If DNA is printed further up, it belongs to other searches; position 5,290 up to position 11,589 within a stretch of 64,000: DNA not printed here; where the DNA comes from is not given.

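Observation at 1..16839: Hidden giant ORF (>=5,613 codons, runs off left edge) missing from the ORF track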

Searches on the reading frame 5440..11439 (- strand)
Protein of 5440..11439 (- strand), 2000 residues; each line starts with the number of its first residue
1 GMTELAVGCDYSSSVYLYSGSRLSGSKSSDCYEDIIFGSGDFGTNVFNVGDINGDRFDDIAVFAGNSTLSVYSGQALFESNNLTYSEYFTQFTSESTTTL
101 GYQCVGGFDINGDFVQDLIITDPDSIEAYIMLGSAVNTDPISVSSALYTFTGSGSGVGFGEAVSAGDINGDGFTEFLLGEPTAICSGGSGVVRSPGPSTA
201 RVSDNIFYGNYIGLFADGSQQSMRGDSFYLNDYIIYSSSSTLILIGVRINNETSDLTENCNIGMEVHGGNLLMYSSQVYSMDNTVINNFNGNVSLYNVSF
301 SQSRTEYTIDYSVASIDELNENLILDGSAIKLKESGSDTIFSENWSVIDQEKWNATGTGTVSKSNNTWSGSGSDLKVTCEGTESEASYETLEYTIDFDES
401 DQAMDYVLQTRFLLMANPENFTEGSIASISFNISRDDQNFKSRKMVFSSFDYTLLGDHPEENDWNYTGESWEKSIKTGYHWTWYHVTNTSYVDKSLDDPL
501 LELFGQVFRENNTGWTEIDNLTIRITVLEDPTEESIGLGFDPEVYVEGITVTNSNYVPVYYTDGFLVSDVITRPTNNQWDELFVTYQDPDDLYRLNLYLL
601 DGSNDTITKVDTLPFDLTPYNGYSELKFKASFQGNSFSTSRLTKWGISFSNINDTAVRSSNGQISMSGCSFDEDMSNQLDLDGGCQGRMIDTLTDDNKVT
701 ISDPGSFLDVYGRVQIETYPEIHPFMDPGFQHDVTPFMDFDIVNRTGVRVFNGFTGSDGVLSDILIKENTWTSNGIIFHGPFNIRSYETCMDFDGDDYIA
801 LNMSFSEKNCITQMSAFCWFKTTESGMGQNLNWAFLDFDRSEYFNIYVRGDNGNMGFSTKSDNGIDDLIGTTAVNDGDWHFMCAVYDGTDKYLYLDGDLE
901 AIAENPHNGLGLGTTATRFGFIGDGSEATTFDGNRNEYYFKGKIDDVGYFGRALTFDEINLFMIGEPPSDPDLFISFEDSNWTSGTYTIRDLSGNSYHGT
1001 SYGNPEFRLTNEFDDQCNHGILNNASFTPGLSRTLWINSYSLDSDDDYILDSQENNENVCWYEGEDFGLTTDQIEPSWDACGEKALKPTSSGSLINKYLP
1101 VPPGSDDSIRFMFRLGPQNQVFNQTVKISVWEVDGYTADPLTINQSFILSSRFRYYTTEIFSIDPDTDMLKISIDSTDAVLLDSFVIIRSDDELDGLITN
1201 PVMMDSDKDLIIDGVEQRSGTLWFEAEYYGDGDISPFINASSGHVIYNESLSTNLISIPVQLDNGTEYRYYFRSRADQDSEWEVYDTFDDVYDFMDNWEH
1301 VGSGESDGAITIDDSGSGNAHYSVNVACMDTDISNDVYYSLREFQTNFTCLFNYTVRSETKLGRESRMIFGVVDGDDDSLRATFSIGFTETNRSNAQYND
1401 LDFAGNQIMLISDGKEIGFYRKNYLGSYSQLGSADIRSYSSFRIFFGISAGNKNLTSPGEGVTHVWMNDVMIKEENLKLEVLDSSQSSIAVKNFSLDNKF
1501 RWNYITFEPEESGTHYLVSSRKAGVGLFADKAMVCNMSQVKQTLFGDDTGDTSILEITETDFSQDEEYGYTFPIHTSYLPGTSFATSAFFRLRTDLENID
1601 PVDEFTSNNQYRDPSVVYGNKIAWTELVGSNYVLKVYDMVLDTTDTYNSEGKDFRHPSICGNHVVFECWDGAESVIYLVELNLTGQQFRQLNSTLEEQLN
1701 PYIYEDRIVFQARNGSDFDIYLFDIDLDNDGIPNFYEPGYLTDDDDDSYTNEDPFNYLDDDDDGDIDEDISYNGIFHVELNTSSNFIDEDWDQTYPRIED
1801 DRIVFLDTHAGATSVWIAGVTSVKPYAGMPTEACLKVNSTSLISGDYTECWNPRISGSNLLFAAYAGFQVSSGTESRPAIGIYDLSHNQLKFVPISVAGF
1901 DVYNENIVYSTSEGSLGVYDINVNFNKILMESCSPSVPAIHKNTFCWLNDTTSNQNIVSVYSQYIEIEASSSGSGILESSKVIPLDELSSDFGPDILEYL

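Call 5: search_protein_families(library=pfam, proteins=[window:5440-11439:-], max_evalue=0.01)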
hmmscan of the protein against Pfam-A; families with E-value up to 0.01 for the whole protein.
window:5440-11439:- (2000 aa): 4 families
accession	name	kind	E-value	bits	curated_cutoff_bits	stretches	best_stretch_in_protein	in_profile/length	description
PF13385.13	Laminin_G_3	-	7.5e-17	62.3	27.6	1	794-960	2-151/151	Concanavalin A-like lectin/glucanases superfamily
PF01839.29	FG-GAP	-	1.9e-09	37.6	22.1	2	159-189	1-31/37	FG-GAP repeat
PF13517.12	FG-GAP_3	-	0.00011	23.1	26.9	1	109-177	1-60/61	FG-GAP-like repeat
PF02210.31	Laminin_G_2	-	0.00047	21.1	22.9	1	839-949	16-123/126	Laminin G domain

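Call 6: search_protein_families(library=ncbifam, proteins=[window:5440-11439:-], max_evalue=0.01)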
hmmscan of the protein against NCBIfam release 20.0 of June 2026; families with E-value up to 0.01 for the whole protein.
window:5440-11439:- (2000 aa): 1 family
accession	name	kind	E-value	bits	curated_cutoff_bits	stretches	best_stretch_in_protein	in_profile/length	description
TIGR04275.1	beta_prop_Msarc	repeat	8.6e-14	51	85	2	1693-1725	6-38/40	beta-propeller repeat protein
